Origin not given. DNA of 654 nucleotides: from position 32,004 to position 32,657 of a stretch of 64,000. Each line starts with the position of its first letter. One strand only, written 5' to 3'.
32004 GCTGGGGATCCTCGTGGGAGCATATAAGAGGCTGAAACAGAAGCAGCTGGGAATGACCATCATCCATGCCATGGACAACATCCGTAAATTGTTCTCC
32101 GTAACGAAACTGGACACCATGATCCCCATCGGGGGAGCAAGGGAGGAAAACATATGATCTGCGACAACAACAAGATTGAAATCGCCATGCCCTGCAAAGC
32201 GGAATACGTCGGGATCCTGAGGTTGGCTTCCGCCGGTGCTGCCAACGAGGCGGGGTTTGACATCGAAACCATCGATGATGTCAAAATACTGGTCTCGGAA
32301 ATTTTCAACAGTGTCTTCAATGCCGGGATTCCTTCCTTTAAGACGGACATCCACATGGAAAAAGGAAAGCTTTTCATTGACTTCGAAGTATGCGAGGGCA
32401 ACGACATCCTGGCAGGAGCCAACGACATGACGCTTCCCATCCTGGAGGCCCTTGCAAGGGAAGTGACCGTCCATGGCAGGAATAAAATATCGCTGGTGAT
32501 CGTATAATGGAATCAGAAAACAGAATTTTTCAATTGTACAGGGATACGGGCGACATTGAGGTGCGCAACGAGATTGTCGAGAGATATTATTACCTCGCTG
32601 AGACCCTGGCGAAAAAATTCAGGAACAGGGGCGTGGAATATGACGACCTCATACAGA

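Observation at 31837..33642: Four-gene partner-switching module with a degenerate pseudokinase anti-sigma between the antagonist and the sigma factor, plus a second canonical anti-sigma kinase after sigma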

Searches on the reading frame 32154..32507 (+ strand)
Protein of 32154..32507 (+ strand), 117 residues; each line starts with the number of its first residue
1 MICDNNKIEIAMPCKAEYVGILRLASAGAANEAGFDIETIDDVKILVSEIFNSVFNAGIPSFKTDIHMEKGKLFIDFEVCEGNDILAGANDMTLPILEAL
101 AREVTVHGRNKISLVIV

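Call 3: search_protein_families(library=pfam, proteins=[window:32154-32507:+], max_evalue=1)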
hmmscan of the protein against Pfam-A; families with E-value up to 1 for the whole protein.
window:32154-32507:+ (117 aa): 1 family
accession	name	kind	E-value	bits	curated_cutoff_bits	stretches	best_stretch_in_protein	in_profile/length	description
PF13581.12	HATPase_c_2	-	0.012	16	27.4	1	15-61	4-50/127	Histidine kinase-like ATPase domain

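Call 4: search_protein_families(library=ncbifam, proteins=[window:32154-32507:+], max_evalue=1)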
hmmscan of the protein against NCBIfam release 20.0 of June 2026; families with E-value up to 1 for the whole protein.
window:32154-32507:+ (117 aa): 4 families
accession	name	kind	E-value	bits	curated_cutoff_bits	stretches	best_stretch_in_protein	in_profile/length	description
NF003144.0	PRK04069.1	equivalog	6.9e-13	48.3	145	1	4-81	4-75/161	anti-sigma B factor RsbW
TIGR01924.1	rsbW_low_gc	equivalog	1.7e-12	47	155.05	1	3-81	3-75/159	anti-sigma B factor RsbW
TIGR01925.2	spIIAB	equivalog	0.0014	18.5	135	1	6-63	1-55/137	anti-sigma F factor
NF041045.1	RsbA_anti_sig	subfamily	0.072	12.3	210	1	19-77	191-249/303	anti-sigma factor RsbA family regulatory protein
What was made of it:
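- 32154..32507 (+): SHORT: 117-aa lid-less, kinase-dead RsbW-type protein; proposed sigma-sequestering and STAS-binding anti-sigma factor. It matches only the N-terminal half of RsbW (NF003144 positions 4-75, E 7e-13, call 4).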

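Call 5: find_homologous_proteins(query=window:32154-32504:+, max_evalue=0.001)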
Query window:32154-32504:+ (117 aa): 3 proteins with E <= 0.001 among 13 candidates.
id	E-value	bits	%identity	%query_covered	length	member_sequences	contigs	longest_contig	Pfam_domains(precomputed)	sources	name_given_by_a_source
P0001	2.5e-69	248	100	100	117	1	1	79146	-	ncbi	ncbi:MAG: hypothetical protein R6W96_00705 [Clostridia bacterium]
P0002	8.4e-49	182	76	99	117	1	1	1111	-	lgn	-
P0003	2.0e-44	168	70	99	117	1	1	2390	-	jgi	jgi:serine/threonine-protein kinase RsbW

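Call 6: search_solved_structures(query=window:32154-32504:+, max_evalue=10, show_alignments=3)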
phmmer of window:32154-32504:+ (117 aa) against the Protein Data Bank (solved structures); distinct sequences matched with E-value up to 10: 4.
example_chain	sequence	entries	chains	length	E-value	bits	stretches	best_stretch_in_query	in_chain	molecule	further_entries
6m36_A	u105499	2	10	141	2.8e-07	34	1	8-66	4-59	Serine-protein kinase RsbW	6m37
8jzt_B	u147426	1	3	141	0.06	16.8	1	8-106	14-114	Anti-sigma-F factor RsbW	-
8ih8_C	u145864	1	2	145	0.067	16.7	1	8-106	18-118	Anti-sigma-F factor RsbW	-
9flp_A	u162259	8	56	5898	0.66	13.5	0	75-91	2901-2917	The grappling hook protein A in the bacterium Aureispira sp. CCB-QB1 | The grappling hook protein A (GhpA) in the bacterium Aureispira sp. CCB-QB1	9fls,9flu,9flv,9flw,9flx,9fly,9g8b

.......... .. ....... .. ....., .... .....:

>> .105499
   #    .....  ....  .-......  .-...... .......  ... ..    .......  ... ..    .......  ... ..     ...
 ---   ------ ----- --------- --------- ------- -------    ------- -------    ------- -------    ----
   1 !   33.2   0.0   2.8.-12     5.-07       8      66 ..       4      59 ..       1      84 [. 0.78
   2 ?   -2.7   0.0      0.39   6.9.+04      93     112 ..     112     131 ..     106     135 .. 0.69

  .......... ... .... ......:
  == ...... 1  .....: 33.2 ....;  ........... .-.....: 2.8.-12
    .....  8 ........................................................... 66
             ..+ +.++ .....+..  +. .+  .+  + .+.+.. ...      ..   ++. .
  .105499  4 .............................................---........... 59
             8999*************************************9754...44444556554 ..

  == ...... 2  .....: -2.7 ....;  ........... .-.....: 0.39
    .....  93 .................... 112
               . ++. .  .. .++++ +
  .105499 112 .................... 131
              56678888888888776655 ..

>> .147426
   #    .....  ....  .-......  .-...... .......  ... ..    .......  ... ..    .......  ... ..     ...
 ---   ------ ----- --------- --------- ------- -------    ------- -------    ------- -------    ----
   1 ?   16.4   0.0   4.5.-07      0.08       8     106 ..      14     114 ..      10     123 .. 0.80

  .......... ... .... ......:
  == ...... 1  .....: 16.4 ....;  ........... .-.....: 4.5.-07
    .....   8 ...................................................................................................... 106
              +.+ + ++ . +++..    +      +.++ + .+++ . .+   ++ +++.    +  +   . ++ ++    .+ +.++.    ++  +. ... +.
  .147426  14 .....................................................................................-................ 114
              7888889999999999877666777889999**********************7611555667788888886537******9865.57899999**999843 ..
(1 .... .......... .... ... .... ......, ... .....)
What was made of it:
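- On Mycobacterial UsfX/RsbW1-type kinase-independent anti-sigma factors: Sequence relationship to UsfX is only E 0.06 (call 6), so shared descent of the kinase-dead state is not shown.
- Closest known: Mycobacterium smegmatis SigF partner-switching system: RsbW1. Different: Sequence similarity to UsfX is marginal (E 0.06, call 6), so the loss of kinase function is probably independent.
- Complementary retention: SHORT is colinear with B. subtilis RsbW residues 8-49 (call 6).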

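Call 9: find_encoding_contigs(protein=P0003, flank=5000)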
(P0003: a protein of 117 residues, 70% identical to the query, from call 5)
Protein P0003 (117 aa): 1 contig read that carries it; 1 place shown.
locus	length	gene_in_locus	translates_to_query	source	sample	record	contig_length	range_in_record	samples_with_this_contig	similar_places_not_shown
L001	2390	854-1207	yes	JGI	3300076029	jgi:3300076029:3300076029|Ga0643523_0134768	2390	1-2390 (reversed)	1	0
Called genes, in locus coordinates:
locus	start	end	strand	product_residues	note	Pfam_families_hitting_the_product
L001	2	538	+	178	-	?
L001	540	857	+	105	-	PF13466:STAS_2, PF01740:STAS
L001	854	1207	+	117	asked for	-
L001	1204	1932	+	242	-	PF04542:Sigma70_r2, PF04539:Sigma70_r3, PF08281:Sigma70_r4_2 (weak), PF04545:Sigma70_r4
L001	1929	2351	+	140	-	PF13581:HATPase_c_2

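Call 10: find_encoding_contigs(protein=P0002, flank=5000)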
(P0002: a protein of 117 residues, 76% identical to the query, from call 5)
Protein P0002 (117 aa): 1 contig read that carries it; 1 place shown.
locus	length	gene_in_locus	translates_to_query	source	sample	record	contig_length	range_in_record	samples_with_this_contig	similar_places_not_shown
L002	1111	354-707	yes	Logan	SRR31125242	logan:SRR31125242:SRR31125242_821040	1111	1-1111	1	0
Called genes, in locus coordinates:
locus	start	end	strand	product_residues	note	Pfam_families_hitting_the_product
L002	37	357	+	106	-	PF01740:STAS, PF13466:STAS_2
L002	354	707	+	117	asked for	-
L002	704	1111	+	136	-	?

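Call 16: find_related_loci(query=A1, collection=genome_contigs, flank=6000)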
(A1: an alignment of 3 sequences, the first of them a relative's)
Query A1 (117 aa) in genome_contigs; peptide patterns used: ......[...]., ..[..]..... (x = any residue, [..] = any of these).
78 stretches matched a pattern; 6 encode a relative of the query (tblastn E <= 1e-3); 6 distinct loci.
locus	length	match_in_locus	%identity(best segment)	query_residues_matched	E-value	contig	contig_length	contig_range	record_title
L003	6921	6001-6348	45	1-116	8e-30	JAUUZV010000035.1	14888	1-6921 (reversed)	MAG: Clostridia bacterium isolate CSMAG_202 CSMAG_202_k127_16769584_length_14888_cov_26.9694, whole genome shotgun seque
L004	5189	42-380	45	4-116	9e-28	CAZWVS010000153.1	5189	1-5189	MAG TPA_asm: uncultured Clostridiaceae bacterium isolate SRP319275_co2_341 genome assembly, contig: NODE_18681_length_51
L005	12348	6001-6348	44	1-116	4e-25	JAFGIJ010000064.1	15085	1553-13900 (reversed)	MAG: Clostridia bacterium isolate Zod_Metabat.2 k87_1665287, whole genome shotgun sequence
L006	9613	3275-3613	43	4-116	3e-24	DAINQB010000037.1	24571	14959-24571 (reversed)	MAG TPA_asm: Bacillota bacterium isolate CTOTU18719 NODE_1643_length_24571_cov_10.655286, whole genome shotgun sequence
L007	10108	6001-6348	43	1-116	2e-23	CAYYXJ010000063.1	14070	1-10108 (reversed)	MAG TPA_asm: uncultured Clostridiaceae bacterium isolate binchicken_co42_406 genome assembly, contig: NODE_6430_length_1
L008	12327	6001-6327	45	8-116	3e-20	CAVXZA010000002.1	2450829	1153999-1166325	MAG: uncultured Clostridia bacterium isolate MFD03804.bin.1.6 genome assembly, contig: contig_1162, whole genome shotgun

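Call 19: search_protein_representatives(alignment_id=A1)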
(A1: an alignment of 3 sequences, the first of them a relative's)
Query: 3 sequences, 117 profile positions. Proteins with E-value up to 0.001 (for the whole library): 415; up to 1e-10: 12; up to 1e-30: 1. The best 150 are listed.
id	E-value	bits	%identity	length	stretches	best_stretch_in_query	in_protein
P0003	6.5e-65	232.9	-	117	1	1-117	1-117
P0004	1.4e-28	115.7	-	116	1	6-117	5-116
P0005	3.5e-27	111.2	-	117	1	4-116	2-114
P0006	4.4e-26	107.6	-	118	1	4-116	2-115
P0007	2.6e-24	101.9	-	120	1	5-105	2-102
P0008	8.3e-15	71.3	-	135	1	5-107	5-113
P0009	5.3e-14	68.7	-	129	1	4-104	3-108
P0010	7.4e-13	65.0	-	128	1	7-111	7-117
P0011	1.5e-11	60.8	-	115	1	6-109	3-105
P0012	4.7e-11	59.1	-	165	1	4-56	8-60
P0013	4.9e-11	59.1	-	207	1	4-85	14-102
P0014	5.9e-11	58.8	-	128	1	5-115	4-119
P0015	1.1e-10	58.0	-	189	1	5-110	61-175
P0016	1.3e-10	57.7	-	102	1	1-78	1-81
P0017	2.5e-10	56.8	-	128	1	8-110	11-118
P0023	1.2e-09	54.6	-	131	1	5-107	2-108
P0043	1.3e-08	51.3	-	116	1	8-114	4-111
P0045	2.0e-08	50.7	-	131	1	6-103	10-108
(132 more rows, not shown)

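Call 22: find_encoding_contigs(protein=P0008, flank=5000, max_places=3)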
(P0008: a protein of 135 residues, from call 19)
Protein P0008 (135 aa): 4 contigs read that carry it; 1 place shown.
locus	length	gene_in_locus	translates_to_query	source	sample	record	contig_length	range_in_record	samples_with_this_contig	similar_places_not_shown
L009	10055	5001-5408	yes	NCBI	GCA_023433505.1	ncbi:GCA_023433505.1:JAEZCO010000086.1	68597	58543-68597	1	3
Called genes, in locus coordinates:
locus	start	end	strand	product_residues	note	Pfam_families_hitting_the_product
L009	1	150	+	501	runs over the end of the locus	PF00478:IMPDH, PF00571:CBS (faint), PF01070:FMN_dh (weak)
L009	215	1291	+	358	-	-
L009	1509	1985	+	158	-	PF03449:GreA_GreB_N, PF01272:GreA_GreB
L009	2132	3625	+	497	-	PF01336:tRNA_anti-codon, PF00152:tRNA-synt_2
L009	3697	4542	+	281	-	-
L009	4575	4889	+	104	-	PF01740:STAS, PF13466:STAS_2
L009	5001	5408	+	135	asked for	PF13581:HATPase_c_2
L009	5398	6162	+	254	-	PF04542:Sigma70_r2, PF04539:Sigma70_r3, PF08281:Sigma70_r4_2 (faint), PF04545:Sigma70_r4, PF01381:HTH_3 (weak)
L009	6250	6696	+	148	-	PF13581:HATPase_c_2, PF02518:HATPase_c (weak)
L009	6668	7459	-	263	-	PF12833:HTH_18, PF00165:HTH_AraC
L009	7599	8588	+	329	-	PF08240:ADH_N, PF00107:ADH_zinc_N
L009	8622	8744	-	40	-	-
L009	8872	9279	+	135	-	PF00376:MerR, PF13411:MerR_1, PF09278:MerR-DNA-bind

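Call 23: find_encoding_contigs(protein=P0023, flank=4000, max_places=2)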
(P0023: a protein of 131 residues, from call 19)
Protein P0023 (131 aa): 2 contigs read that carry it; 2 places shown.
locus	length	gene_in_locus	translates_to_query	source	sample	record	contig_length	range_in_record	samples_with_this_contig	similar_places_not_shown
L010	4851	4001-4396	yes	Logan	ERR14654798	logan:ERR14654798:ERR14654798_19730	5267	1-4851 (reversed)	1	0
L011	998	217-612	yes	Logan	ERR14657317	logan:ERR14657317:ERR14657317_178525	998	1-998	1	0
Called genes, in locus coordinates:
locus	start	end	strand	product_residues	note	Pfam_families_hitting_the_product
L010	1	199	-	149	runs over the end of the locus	PF01281:Ribosomal_L9_N, PF03948:Ribosomal_L9_C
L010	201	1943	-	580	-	PF24898:GGDEF_GdpP, PF01368:DHH, PF02272:DHHA1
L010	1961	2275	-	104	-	PF12643:MazG-like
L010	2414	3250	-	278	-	PF00800:PDT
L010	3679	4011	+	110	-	PF01740:STAS, PF13466:STAS_2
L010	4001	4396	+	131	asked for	PF13581:HATPase_c_2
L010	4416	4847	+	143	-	PF13581:HATPase_c_2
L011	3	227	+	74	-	?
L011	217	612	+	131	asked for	PF13581:HATPase_c_2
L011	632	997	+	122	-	?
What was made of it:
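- L010 has STAS-SHORT-KIN (call 23).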

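Call 24: find_encoding_contigs(protein=P0043, flank=4000, max_places=2)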
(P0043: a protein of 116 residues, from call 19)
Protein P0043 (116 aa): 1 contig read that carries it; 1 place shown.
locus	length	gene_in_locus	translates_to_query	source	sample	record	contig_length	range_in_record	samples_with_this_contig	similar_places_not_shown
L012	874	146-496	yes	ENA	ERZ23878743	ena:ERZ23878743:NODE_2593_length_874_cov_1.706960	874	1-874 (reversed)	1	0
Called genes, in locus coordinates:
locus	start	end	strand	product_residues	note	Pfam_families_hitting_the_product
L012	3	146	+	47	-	?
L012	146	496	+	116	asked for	-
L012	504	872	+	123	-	?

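Call 25: find_encoding_contigs(protein=P0045, flank=4000, max_places=2)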
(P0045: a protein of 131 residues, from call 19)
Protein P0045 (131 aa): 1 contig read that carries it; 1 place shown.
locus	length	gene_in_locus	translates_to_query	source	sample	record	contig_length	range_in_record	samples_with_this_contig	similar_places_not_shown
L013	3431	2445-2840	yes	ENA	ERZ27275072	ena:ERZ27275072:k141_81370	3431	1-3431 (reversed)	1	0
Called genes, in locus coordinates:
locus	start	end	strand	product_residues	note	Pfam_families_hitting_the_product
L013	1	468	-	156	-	?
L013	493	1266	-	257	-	PF01904:DUF72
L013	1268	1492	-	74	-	-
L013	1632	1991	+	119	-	PF01740:STAS, PF13466:STAS_2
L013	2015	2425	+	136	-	PF01740:STAS, PF13466:STAS_2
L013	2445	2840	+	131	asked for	-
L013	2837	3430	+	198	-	?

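Call 31: find_homologous_proteins(query=A2, max_evalue=0.00001)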
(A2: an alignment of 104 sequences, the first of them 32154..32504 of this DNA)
Query A2 (104 sequences) (117 aa, profile of the alignment): 70 proteins with E <= 0.00001 among 4402 candidates.
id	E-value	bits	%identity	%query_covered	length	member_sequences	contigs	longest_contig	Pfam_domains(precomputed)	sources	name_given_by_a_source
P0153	5.4e-33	131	35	91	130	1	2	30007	PF13581.13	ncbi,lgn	ncbi:MAG: ATP-binding protein [Bacillota bacterium]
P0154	5.6e-33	131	47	49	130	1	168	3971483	PF13581.13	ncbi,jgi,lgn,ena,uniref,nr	ncbi:MAG TPA: anti-sigma regulatory factor [Hungateiclostridium thermocellum]|uniref:Anti-sigma regu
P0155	2.3e-32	129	46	46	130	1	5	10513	PF13581.13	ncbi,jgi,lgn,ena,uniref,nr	ncbi:MAG TPA: ATP-binding protein [Acetivibrio sp.]|uniref:ATP-binding protein n=1 Tax=Acetivibrio s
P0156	4.2e-32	128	47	49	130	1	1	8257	PF13581.13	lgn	-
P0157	6.6e-32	128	47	49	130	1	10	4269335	PF13581.13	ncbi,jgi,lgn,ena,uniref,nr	ncbi:ATP-binding protein [Acetivibrio mesophilus]|uniref:Anti-sigma regulatory factor n=1 Tax=Acetiv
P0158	9.1e-32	127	47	49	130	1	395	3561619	PF13581.13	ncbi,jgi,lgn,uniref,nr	ncbi:serine/threonine-protein kinase RsbW [Acetivibrio thermocellus AD2]|jgi:serine/threonine-protei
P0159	6.0e-31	125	43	50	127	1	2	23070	PF13581.13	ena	-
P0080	2.1e-30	123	36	62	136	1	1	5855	PF13581.13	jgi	jgi:serine/threonine-protein kinase RsbW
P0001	5.6e-30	122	100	100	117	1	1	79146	-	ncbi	ncbi:MAG: hypothetical protein R6W96_00705 [Clostridia bacterium]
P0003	3.6e-29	119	70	99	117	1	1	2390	-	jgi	jgi:serine/threonine-protein kinase RsbW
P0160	3.3e-28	116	29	85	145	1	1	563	PF13581.13,PF02518.32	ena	-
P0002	3.8e-28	116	76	99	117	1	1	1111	-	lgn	-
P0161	4.4e-28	115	42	63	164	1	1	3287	PF13581.13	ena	-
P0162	1.7e-26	110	26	86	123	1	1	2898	PF13581.13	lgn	-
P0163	1.7e-25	107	31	86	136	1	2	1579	PF13581.13,PF02518.32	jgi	jgi:serine/threonine-protein kinase RsbW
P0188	7.0e-15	73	40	40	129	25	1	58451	PF13581.13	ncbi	-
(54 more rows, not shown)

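Call 32: find_encoding_contigs(protein=P0158, flank=6000, max_places=2)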
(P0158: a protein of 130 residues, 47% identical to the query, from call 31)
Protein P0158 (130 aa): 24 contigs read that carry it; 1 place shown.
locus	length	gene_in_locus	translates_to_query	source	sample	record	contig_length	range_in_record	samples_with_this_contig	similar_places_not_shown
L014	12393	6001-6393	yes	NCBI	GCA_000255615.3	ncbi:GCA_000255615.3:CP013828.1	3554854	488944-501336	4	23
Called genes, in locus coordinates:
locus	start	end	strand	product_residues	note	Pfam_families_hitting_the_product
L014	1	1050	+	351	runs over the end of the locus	PF07238:PilZ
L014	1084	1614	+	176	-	PF19601:DUF6106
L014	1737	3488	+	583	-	PF07833:Cu_amine_oxidN1, PF00704:Glyco_hydro_18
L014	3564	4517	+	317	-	-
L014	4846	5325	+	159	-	PF03449:GreA_GreB_N, PF01272:GreA_GreB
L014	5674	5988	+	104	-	PF01740:STAS, PF13466:STAS_2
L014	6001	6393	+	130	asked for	PF13581:HATPase_c_2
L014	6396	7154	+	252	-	PF04542:Sigma70_r2, PF13518:HTH_28 (faint), PF04539:Sigma70_r3, PF01381:HTH_3 (faint), PF08281:Sigma70_r4_2 (faint), PF04545:Sigma70_r4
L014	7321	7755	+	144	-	PF13581:HATPase_c_2, PF02518:HATPase_c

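Call 37: predict_structure(alignment_id=A2)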
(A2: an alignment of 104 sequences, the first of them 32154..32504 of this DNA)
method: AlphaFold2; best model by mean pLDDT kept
length: 117 residues; sequences in the alignment: 104
mean_pLDDT: 95.0   pTM: 0.86
mean pLDDT of the five models: 95.0, 95.0, 94.9, 94.6, 94.6
residues with pLDDT >= 90: 110; 70-90: 2; 50-70: 3; < 50: 2
segments of 3 or more residues with pLDDT < 50: none
pLDDT, mean of each block of 10 residues (from residue 1): 74 96 98 98 98 97 97 97 95 97 97 98
secondary structure, 60 per line:
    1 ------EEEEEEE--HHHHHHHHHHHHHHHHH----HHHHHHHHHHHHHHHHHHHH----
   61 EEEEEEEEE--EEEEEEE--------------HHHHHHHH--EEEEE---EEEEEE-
elements in order: E7-13 H16-32 H37-56 E61-69 E72-78 H93-100 E103-107 E111-116
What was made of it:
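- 32154..32507 (+): AF2 gives pLDDT 95 and pTM 0.86 (call 37).
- On RsbW/SpoIIAB-type anti-sigma factor serine kinases (Pfam HATPase_c_2, GHKL fold): the 117-aa protein SHORT: The AF2 model has pLDDT 95 (call 37).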
